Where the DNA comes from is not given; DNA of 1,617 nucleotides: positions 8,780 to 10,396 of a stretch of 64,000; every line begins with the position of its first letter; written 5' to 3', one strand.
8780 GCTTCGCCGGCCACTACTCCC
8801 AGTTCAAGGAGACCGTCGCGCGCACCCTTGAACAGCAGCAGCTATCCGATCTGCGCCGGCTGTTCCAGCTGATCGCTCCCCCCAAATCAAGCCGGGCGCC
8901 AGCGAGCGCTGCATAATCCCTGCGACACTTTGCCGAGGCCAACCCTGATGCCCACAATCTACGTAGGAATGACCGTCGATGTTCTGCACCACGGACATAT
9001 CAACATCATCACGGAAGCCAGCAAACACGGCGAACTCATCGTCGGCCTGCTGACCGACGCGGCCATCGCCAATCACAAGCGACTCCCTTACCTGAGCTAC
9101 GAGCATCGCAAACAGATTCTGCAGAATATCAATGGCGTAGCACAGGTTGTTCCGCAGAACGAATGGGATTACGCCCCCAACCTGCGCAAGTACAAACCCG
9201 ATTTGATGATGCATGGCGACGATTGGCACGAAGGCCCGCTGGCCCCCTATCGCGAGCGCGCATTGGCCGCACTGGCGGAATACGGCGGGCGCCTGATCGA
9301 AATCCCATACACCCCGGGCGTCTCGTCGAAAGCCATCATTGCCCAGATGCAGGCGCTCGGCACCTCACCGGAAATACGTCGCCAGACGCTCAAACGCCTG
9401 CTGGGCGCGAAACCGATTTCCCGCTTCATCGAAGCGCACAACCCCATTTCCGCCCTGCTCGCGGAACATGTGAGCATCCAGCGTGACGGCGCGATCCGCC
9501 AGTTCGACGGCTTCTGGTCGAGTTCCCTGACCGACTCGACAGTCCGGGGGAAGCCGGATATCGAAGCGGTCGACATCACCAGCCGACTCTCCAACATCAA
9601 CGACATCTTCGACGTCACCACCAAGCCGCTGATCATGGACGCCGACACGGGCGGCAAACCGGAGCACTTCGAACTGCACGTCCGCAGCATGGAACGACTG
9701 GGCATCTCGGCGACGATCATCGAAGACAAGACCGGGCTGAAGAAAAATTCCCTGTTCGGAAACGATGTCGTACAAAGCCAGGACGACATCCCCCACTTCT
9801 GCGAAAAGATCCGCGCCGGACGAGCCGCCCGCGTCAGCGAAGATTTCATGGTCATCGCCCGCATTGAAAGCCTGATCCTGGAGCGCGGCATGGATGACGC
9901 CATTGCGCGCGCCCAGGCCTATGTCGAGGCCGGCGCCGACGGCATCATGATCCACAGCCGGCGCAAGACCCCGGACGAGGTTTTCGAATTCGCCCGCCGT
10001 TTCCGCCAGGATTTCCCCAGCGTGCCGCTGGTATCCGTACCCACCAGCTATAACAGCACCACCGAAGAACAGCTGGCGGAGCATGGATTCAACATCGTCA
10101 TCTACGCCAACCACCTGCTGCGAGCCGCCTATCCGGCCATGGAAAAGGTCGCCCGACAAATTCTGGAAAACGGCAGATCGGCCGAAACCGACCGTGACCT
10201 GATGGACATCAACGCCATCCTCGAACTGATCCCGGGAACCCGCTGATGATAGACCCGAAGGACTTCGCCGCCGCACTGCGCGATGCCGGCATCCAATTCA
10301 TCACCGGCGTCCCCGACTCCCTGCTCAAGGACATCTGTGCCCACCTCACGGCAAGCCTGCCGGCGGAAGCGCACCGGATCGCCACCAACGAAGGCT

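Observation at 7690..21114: Flagellin-modification island that contains a complete 2-aminoethylphosphonate (C-P bond) pathway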

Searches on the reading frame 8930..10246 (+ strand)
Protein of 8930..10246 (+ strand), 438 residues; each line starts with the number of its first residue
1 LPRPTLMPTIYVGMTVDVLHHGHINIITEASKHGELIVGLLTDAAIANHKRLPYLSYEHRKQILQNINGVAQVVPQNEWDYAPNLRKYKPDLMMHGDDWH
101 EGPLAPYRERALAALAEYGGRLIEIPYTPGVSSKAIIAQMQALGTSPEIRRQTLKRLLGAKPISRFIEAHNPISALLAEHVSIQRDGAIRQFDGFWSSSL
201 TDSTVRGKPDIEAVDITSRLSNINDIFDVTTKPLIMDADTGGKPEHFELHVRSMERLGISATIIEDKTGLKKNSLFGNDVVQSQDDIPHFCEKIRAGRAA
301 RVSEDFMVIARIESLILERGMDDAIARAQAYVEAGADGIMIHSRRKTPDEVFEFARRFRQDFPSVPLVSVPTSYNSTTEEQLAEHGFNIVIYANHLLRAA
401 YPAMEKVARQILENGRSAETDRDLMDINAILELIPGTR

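Call 3: search_protein_families(library=pfam, proteins=[window:8930-10246:+], max_evalue=0.001)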
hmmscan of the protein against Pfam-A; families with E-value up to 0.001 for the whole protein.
window:8930-10246:+ (438 aa): 2 families
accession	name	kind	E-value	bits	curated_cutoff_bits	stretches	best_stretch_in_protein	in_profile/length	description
PF13714.12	PEP_mutase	-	4e-57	194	31.5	1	156-412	3-240/240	Phosphoenolpyruvate phosphomutase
PF01467.32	CTP_transf_like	-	8.6e-15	55.5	21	1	16-138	6-132/133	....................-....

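Call 7: search_protein_families(library=ncbifam, proteins=[window:8930-10246:+], max_evalue=0.001)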
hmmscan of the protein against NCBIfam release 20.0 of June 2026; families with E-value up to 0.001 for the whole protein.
window:8930-10246:+ (438 aa): 10 families
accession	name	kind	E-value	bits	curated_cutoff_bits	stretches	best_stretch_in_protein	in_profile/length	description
TIGR02320.1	PEP_mutase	equivalog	9.7e-125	415.2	319.55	1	154-437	1-283/284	phosphoenolpyruvate mutase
TIGR02321.1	Pphn_pyruv_hyd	equivalog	2.1e-47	161.6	374.4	1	154-434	7-276/290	phosphonopyruvate hydrolase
TIGR02317.1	prpB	equivalog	8.2e-34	117.1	354.4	1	151-427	2-263/285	methylisocitrate lyase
NF008455.0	PRK11320.1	equivalog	6.6e-28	97.8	353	1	204-418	53-261/295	methylisocitrate lyase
TIGR01518.1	g3p_cytidyltrns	equivalog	1.8e-18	66.8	165.4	1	13-104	4-96/125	glycerol-3-phosphate cytidylyltransferase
TIGR02319.1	CPEP_Pphonmut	equivalog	1e-16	61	420.05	1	197-418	43-258/294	carboxyvinyl-carboxyphosphonate phosphorylmutase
TIGR02199.1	rfaE_dom_II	equivalog_domain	4.2e-14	52.6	181.5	1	16-141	20-143/144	D-glycero-beta-D-manno-heptose 1-phosphate adenylyltransferase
TIGR00125.1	cyt_tran_rel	domain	1.5e-12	47.5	27.7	1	10-68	2-60/65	adenylyltransferase/cytidyltransferase family protein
NF008454.0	PRK11316.1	equivalog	3.6e-09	35.8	521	1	16-141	349-472/475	bifunctional D-glycero-beta-D-manno-heptose-7-phosphate kinase/D-glycero-beta-D-manno-heptose 1-phosphate adenylyltransferase HldE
NF001985.0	PRK00777.1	subfamily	1.5e-08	34.8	104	1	7-67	4-65/157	pantetheine-phosphate adenylyltransferase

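Call 17: find_encoding_contigs(protein=window:8948-10246:+, flank=10000, max_places=6)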
Protein window:8948-10246:+ (432 aa): 20 contigs read that carry it; 6 places shown.
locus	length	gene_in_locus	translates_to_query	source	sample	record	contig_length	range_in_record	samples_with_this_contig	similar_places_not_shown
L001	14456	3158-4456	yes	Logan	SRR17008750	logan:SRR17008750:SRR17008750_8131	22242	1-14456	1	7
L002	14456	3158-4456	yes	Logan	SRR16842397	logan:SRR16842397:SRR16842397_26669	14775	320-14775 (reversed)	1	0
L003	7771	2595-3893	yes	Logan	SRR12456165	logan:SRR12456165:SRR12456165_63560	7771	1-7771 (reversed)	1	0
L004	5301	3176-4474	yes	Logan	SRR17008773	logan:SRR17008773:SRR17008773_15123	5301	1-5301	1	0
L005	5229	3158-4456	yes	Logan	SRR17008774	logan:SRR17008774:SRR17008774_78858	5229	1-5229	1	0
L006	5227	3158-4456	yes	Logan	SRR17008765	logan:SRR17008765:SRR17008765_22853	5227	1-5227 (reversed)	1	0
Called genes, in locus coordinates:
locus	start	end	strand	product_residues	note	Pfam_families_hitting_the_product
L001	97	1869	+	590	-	PF00990:GGDEF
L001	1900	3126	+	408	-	PF27117:FliB_C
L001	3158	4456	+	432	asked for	PF01467:CTP_transf_like, PF13714:PEP_mutase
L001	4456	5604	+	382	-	PF02776:TPP_enzyme_N, PF02775:TPP_enzyme_C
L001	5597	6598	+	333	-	-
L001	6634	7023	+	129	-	PF01467:CTP_transf_like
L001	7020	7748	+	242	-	PF08241:Methyltransf_11 (weak), PF08242:Methyltransf_12 (weak), PF13649:Methyltransf_25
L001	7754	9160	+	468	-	PF04464:Glyphos_transf (weak)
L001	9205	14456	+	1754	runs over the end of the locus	PF05175:MTS (weak), PF05401:NodS (weak), PF08241:Methyltransf_11, PF08242:Methyltransf_12, PF13489:Methyltransf_23, PF13649:Methyltransf_25, PF00535:Glycos_transf_2, PF13641:Glyco_tranf_2_3, +1 more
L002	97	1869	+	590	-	PF00990:GGDEF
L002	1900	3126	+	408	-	PF27117:FliB_C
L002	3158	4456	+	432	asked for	PF01467:CTP_transf_like, PF13714:PEP_mutase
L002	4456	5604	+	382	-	PF02776:TPP_enzyme_N, PF02775:TPP_enzyme_C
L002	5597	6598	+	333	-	-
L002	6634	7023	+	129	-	PF01467:CTP_transf_like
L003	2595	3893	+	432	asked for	PF01467:CTP_transf_like, PF13714:PEP_mutase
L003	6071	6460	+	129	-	PF01467:CTP_transf_like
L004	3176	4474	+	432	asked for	PF01467:CTP_transf_like, PF13714:PEP_mutase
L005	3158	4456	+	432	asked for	PF01467:CTP_transf_like, PF13714:PEP_mutase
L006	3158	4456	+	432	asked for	PF01467:CTP_transf_like, PF13714:PEP_mutase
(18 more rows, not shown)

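Call 18: find_homologous_proteins(query=window:8948-10246:+, max_evalue=1e-30)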
Query window:8948-10246:+ (432 aa): 8000 proteins with E <= 1e-30 among 8000 candidates; the best 120 are listed.
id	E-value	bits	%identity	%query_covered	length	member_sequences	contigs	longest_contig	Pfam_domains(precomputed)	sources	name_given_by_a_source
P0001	9.8e-281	948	97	100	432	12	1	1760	PF13714.13,PF01467.33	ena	-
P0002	2.1e-258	875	88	100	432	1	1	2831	PF13714.13,PF01467.33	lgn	-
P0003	1.2e-255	866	88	100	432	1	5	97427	PF13714.13,PF01467.33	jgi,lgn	jgi:phosphoenolpyruvate phosphomutase / 2-hydroxyethylphosphonate cytidylyltransferase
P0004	4.4e-255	864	87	100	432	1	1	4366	PF13714.13,PF01467.33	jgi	jgi:phosphoenolpyruvate phosphomutase / 2-hydroxyethylphosphonate cytidylyltransferase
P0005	1.1e-243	826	83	100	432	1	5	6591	PF13714.13,PF01467.33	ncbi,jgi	jgi:phosphoenolpyruvate mutase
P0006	3.6e-239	812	82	100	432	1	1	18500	PF13714.13,PF01467.33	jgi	jgi:phosphoenolpyruvate mutase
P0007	2.1e-236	802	80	100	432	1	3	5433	PF13714.13,PF01467.33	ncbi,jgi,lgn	jgi:phosphoenolpyruvate mutase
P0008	2.0e-235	799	80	100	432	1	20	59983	PF13714.13,PF01467.33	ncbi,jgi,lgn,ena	jgi:phosphoenolpyruvate phosphomutase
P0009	9.0e-234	794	81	98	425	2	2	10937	PF13714.13,PF01467.33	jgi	jgi:phosphoenolpyruvate phosphomutase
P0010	4.3e-232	788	79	100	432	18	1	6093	PF13714.13,PF01467.33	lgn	-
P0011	4.4e-232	788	78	100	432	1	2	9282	PF13714.13,PF01467.33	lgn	-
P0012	3.3e-231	785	79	100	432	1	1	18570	PF13714.13,PF01467.33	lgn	-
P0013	4.4e-231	785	78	100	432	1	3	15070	PF13714.13,PF01467.33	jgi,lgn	jgi:phosphoenolpyruvate phosphomutase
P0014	4.5e-231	785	78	100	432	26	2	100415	PF13714.13,PF01467.33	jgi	-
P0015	2.2e-230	783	78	100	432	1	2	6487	PF13714.13,PF01467.33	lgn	-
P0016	3.7e-230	782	78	100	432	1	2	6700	PF13714.13,PF01467.33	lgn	-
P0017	2.3e-229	779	78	100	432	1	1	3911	PF13714.13,PF01467.33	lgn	-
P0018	2.6e-229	779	78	100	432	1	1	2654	PF13714.13,PF01467.33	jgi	-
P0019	7.1e-229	778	78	100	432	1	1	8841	PF13714.13,PF01467.33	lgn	-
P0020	1.6e-228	776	78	100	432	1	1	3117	PF13714.13,PF01467.33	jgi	-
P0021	3.0e-228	776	78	100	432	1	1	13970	PF13714.13,PF01467.33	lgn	-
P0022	6.2e-228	775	76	100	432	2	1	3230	PF13714.13,PF01467.33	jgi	-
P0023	7.2e-228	774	77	100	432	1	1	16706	PF13714.13,PF01467.33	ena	-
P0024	1.9e-227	773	77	100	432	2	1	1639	PF13714.13,PF01467.33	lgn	-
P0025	2.6e-227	772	77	100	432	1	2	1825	PF13714.13,PF01467.33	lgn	-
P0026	3.1e-227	772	78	100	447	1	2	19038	PF13714.13,PF01467.33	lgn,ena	-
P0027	5.3e-227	771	80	98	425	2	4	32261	PF13714.13,PF01467.33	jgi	jgi:phosphoenolpyruvate phosphomutase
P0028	1.3e-226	770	77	100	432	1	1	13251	PF13714.13,PF01467.33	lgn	-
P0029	6.0e-226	768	77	100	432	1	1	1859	PF13714.13,PF01467.33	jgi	jgi:phosphoenolpyruvate phosphomutase / 2-hydroxyethylphosphonate cytidylyltransferase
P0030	1.0e-225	767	77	100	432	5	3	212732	PF13714.13,PF01467.33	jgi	jgi:phosphoenolpyruvate phosphomutase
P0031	5.0e-225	765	78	98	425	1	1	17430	PF13714.13,PF01467.33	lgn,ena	-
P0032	5.2e-225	765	77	100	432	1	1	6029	PF13714.13,PF01467.33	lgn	-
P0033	6.2e-225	765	77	100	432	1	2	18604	PF13714.13,PF01467.33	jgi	-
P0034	9.1e-225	764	75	100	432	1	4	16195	PF13714.13,PF01467.33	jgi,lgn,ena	jgi:phosphoenolpyruvate phosphomutase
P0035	1.2e-224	764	78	100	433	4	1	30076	PF13714.13,PF01467.33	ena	-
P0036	1.6e-224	763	77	100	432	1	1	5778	PF13714.13,PF01467.33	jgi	-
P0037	7.9e-224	761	76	100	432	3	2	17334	PF13714.13,PF01467.33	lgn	-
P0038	1.5e-223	760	77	100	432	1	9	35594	PF13714.13,PF01467.33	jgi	jgi:phosphoenolpyruvate mutase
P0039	2.9e-223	759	76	100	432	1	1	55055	PF13714.13,PF01467.33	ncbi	-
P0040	4.8e-223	758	75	100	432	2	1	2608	PF13714.13,PF01467.33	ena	-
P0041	6.4e-223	758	76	100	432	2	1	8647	PF13714.13,PF01467.33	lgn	-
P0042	1.2e-222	757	76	100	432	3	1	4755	PF13714.13,PF01467.33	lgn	-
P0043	1.3e-222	757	75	100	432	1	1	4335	PF13714.13,PF01467.33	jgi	jgi:phosphoenolpyruvate phosphomutase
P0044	1.8e-222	757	75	100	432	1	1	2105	PF13714.13,PF01467.33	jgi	jgi:phosphoenolpyruvate phosphomutase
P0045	4.5e-222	755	76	100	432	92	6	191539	PF13714.13,PF01467.33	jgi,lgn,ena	-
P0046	4.9e-222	755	75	100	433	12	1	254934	PF13714.13,PF01467.33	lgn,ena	-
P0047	6.5e-222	755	75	100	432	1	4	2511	PF13714.13,PF01467.33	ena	-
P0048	6.9e-222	755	75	100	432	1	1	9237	PF13714.13,PF01467.33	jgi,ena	-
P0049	7.1e-222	755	75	100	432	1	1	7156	PF13714.13,PF01467.33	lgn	-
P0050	8.6e-222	754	75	100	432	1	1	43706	PF13714.13,PF01467.33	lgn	-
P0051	1.7e-221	753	75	100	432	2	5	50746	PF13714.13,PF01467.33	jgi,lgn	jgi:phosphoenolpyruvate phosphomutase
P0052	3.3e-221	752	74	100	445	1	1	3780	PF13714.13,PF01467.33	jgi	-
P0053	4.3e-221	752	75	100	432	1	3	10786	PF13714.13,PF01467.33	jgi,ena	-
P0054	6.6e-221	751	75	100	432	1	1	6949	PF13714.13,PF01467.33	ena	-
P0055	8.0e-221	751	75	100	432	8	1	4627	PF13714.13,PF01467.33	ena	-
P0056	8.2e-221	751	74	100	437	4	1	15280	PF13714.13,PF01467.33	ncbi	-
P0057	8.2e-221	751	75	100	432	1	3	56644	PF13714.13,PF01467.33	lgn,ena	-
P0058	1.2e-220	751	75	100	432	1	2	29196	PF13714.13,PF01467.33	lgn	-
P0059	2.2e-220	750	75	100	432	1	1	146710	PF13714.13,PF01467.33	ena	-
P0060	2.3e-220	750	75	100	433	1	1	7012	PF13714.13,PF01467.33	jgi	jgi:phosphoenolpyruvate mutase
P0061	2.4e-220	750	76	100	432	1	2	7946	PF13714.13,PF01467.33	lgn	-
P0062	2.6e-220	749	75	100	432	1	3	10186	PF13714.13,PF01467.33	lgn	-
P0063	3.0e-220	749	74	100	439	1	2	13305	PF13714.13,PF01467.33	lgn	-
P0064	3.8e-220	749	75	100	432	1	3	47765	PF13714.13,PF01467.33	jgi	jgi:phosphoenolpyruvate phosphomutase / 2-hydroxyethylphosphonate cytidylyltransferase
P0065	6.0e-220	748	75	100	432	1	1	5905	PF13714.13,PF01467.33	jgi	jgi:phosphoenolpyruvate phosphomutase / 2-hydroxyethylphosphonate cytidylyltransferase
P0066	6.2e-220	748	75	100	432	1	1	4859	PF13714.13,PF01467.33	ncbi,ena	-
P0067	7.0e-220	748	75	100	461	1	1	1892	PF13714.13,PF01467.33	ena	-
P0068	7.2e-220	748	75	100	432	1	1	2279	PF13714.13,PF01467.33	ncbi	ncbi:MAG: phosphoenolpyruvate mutase [Devosia sp.]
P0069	7.6e-220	748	74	99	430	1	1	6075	PF13714.13,PF01467.33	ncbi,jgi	jgi:phosphoenolpyruvate phosphomutase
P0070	9.9e-220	748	74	100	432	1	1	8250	PF13714.13,PF01467.33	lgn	-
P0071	1.1e-219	747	75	100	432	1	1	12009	PF13714.13,PF01467.33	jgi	jgi:phosphoenolpyruvate phosphomutase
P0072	1.2e-219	747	74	100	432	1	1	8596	PF13714.13,PF01467.33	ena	-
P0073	1.8e-219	747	75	100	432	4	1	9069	PF13714.13,PF01467.33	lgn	-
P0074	2.5e-219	746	76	100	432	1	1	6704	PF13714.13,PF01467.33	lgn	-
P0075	3.2e-219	746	74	100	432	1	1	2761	PF13714.13,PF01467.33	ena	-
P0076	3.7e-219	746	75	100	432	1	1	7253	PF13714.13,PF01467.33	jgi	jgi:phosphoenolpyruvate mutase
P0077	3.8e-219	746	74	99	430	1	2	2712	PF13714.13,PF01467.33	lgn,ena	-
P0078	4.2e-219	745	73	100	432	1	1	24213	PF13714.13,PF01467.33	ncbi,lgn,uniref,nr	ncbi:phosphonopyruvate hydrolase PphA [Methyloglobulus morosus KoM1]|uniref:phosphoenolpyruvate muta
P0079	5.1e-219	745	75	100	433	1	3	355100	PF13714.13,PF01467.33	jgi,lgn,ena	jgi:phosphoenolpyruvate phosphomutase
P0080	7.7e-219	745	74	100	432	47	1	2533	PF13714.13,PF01467.33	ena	-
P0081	1.4e-218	744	74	100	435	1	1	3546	PF13714.13,PF01467.33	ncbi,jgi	jgi:phosphoenolpyruvate mutase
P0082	2.1e-218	743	74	100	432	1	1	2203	PF13714.13,PF01467.33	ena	-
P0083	2.1e-218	743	74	100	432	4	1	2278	PF13714.13,PF01467.33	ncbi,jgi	jgi:phosphoenolpyruvate mutase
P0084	4.2e-218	742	73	100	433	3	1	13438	PF13714.13,PF01467.33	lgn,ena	-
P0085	7.7e-218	741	74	100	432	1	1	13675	PF13714.13,PF01467.33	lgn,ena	-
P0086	1.2e-217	741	73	100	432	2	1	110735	PF13714.13,PF01467.33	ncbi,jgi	-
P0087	1.7e-217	740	75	100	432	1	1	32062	PF13714.13,PF01467.33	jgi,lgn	jgi:phosphoenolpyruvate phosphomutase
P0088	1.8e-217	740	74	100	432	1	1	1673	PF13714.13,PF01467.33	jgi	jgi:phosphoenolpyruvate mutase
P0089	3.2e-217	739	74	100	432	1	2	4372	PF13714.13,PF01467.33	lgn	-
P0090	4.8e-217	739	74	100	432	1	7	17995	PF13714.13,PF01467.33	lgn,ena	-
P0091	7.1e-217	738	73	100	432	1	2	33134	PF13714.13,PF01467.33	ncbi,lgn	-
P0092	7.5e-217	738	73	100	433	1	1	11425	PF13714.13,PF01467.33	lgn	-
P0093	9.7e-217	738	74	100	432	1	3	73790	PF13714.13,PF01467.33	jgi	jgi:phosphoenolpyruvate mutase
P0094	1.3e-216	737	74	100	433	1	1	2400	PF13714.13,PF01467.33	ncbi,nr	ncbi:MAG: phosphoenolpyruvate mutase [Bdellovibrionales bacterium]|nr:phosphoenolpyruvate mutase [Bd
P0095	1.5e-216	737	75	98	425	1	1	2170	PF13714.13,PF01467.33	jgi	jgi:phosphoenolpyruvate phosphomutase / 2-hydroxyethylphosphonate cytidylyltransferase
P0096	4.6e-216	735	72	100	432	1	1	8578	PF13714.13,PF01467.33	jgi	jgi:phosphoenolpyruvate mutase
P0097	4.8e-216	735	72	100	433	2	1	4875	PF13714.13,PF01467.33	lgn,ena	-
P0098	7.3e-216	735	74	100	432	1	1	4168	PF13714.13,PF01467.33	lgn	-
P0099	1.4e-215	734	73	100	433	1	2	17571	PF13714.13,PF01467.33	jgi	jgi:phosphoenolpyruvate phosphomutase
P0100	1.6e-215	734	73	100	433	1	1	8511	PF13714.13,PF01467.33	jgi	jgi:phosphoenolpyruvate phosphomutase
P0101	1.9e-215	733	72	100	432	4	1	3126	PF13714.13,PF01467.33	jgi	-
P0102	2.2e-215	733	75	100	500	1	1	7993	PF13714.13,PF01467.33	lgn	-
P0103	3.7e-215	732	74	100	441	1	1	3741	PF13714.13,PF01467.33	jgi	jgi:phosphoenolpyruvate phosphomutase / 2-hydroxyethylphosphonate cytidylyltransferase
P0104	5.3e-215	732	74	100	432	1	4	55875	PF13714.13,PF01467.33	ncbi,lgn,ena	-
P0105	6.5e-215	732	73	99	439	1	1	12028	PF13714.13,PF01467.33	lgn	-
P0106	6.9e-215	732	73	100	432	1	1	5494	PF13714.13,PF01467.33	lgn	-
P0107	9.7e-215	731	74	100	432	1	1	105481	PF13714.13,PF01467.33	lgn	-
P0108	1.6e-214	730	72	100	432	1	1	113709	PF13714.13,PF01467.33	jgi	jgi:phosphoenolpyruvate phosphomutase / 2-hydroxyethylphosphonate cytidylyltransferase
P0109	1.7e-214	730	73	100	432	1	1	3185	PF13714.13,PF01467.33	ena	-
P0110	1.9e-214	730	73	100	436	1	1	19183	PF13714.13,PF01467.33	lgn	-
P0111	2.0e-214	730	73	100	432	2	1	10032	PF13714.13,PF01467.33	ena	-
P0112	2.0e-214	730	73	100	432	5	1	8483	PF13714.13,PF01467.33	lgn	-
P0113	3.2e-214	729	73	100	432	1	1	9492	PF13714.13,PF01467.33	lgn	-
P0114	3.2e-214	729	73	100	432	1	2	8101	PF13714.13,PF01467.33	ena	-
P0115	4.8e-214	729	74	98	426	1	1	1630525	PF13714.13,PF01467.33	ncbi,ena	-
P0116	6.5e-214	728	72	100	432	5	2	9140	PF13714.13,PF01467.33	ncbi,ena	-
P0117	8.1e-214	728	72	100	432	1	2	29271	PF13714.13,PF01467.33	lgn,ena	-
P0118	8.8e-214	728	75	98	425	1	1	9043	PF13714.13,PF01467.33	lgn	-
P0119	1.3e-213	727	73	100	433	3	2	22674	PF13714.13,PF01467.33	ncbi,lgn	-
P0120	1.6e-213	727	74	100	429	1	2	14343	PF13714.13,PF01467.33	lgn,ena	-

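Call 19: find_related_loci(query=window:8948-10246:+, collection=genome_contigs, flank=10000)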
Query window:8948-10246:+ (432 aa) in genome_contigs; peptide patterns used: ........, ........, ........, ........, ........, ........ (x = any residue, [..] = any of these).
122 stretches matched a pattern; 38 encode a relative of the query (tblastn E <= 1e-3); 38 distinct loci.
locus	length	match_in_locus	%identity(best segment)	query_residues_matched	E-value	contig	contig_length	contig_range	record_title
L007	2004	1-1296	76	1-432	0e+0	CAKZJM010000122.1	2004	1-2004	MAG TPA_asm: uncultured Methylophilus sp. isolate ERR2144885_bin.38_CONCOCT_v1.1_MAG genome assembly, contig: ERZ1034407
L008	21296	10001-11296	76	1-432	0e+0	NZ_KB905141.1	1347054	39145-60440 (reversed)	Methylophilus methylotrophus DSM 46235 = ATCC 53528 F463DRAFT_scaffold00001.1, whole genome shotgun sequence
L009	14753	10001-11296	73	1-432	0e+0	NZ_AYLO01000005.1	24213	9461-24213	Methyloglobulus morosus KoM1 MGMO_5c, whole genome shotgun sequence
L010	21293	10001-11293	73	1-431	0e+0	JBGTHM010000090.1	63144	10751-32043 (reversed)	MAG: Fibrobacteria bacterium isolate JTS-RE239 k141_11842637, whole genome shotgun sequence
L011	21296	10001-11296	73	1-432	0e+0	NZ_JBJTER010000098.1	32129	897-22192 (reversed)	MAG: Aestuariivirga sp. isolate samp_4321_concoct_393 samp_4321_538774, whole genome shotgun sequence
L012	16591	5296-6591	74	1-432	0e+0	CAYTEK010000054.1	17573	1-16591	MAG TPA_asm: uncultured Verrucomicrobiota bacterium isolate SRP167436_co1_5 genome assembly, contig: NODE_5158_length_17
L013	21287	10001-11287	59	4-432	0e+0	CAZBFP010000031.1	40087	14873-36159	MAG TPA_asm: uncultured Leptospirales bacterium isolate SRP241326_co3_324 genome assembly, contig: NODE_1507_length_4008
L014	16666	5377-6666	57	3-432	7e-176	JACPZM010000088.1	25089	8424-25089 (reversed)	MAG: Candidatus Troglogloeales bacterium isolate NC_groundwater_889_Pr1_S2p5_48_16 Montesol18_S2p5_coassembly_scaffold_6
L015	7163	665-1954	58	3-432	4e-176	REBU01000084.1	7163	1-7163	MAG: Rhodobacteraceae bacterium isolate LCM1.Bin36 NODE_15208_length_7163_cov_68.676, whole genome shotgun sequence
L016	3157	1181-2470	58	3-432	0e+0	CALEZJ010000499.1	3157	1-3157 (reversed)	MAG TPA_asm: uncultured Rhodobacteraceae bacterium isolate SRR1506987_bin.185_CONCOCT_v1.1_MAG genome assembly, contig:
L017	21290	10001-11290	56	3-432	1e-173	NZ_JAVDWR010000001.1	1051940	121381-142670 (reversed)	Rheinheimera soli strain 4138 Ga0454474_01, whole genome shotgun sequence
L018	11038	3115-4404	57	3-432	1e-172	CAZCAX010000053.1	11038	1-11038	MAG TPA_asm: uncultured Rhodobacter sp. isolate binchicken_co324_30 genome assembly, contig: NODE_1818_length_11038_cov_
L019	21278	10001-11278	57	4-429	1e-170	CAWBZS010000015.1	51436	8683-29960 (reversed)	MAG: Ilumatobacteraceae bacterium isolate MFD03804.bin.1.260 genome assembly, contig: contig_55428, whole genome shotgun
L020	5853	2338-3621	57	2-429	4e-172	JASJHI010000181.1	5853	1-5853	MAG: Acidimicrobiia bacterium isolate ArS5.bin.17 ArvSed_k141_1043766, whole genome shotgun sequence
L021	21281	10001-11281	56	4-430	2e-169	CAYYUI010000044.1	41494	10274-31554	MAG TPA_asm: uncultured bacterium isolate SRP192927_co1_848 genome assembly, contig: NODE_1401_length_41494_cov_12.34527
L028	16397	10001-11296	74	1-432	0e+0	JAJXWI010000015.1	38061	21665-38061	MAG: bacterium isolate BP5.bin76 NODE_1600_length_38061_cov_2.293747, whole genome shotgun sequence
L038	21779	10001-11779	49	2-429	5e-141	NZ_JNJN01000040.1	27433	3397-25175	Agathobaculum desmolans ATCC 43058 T363DRAFT_scaffold00039.39_C, whole genome shotgun sequence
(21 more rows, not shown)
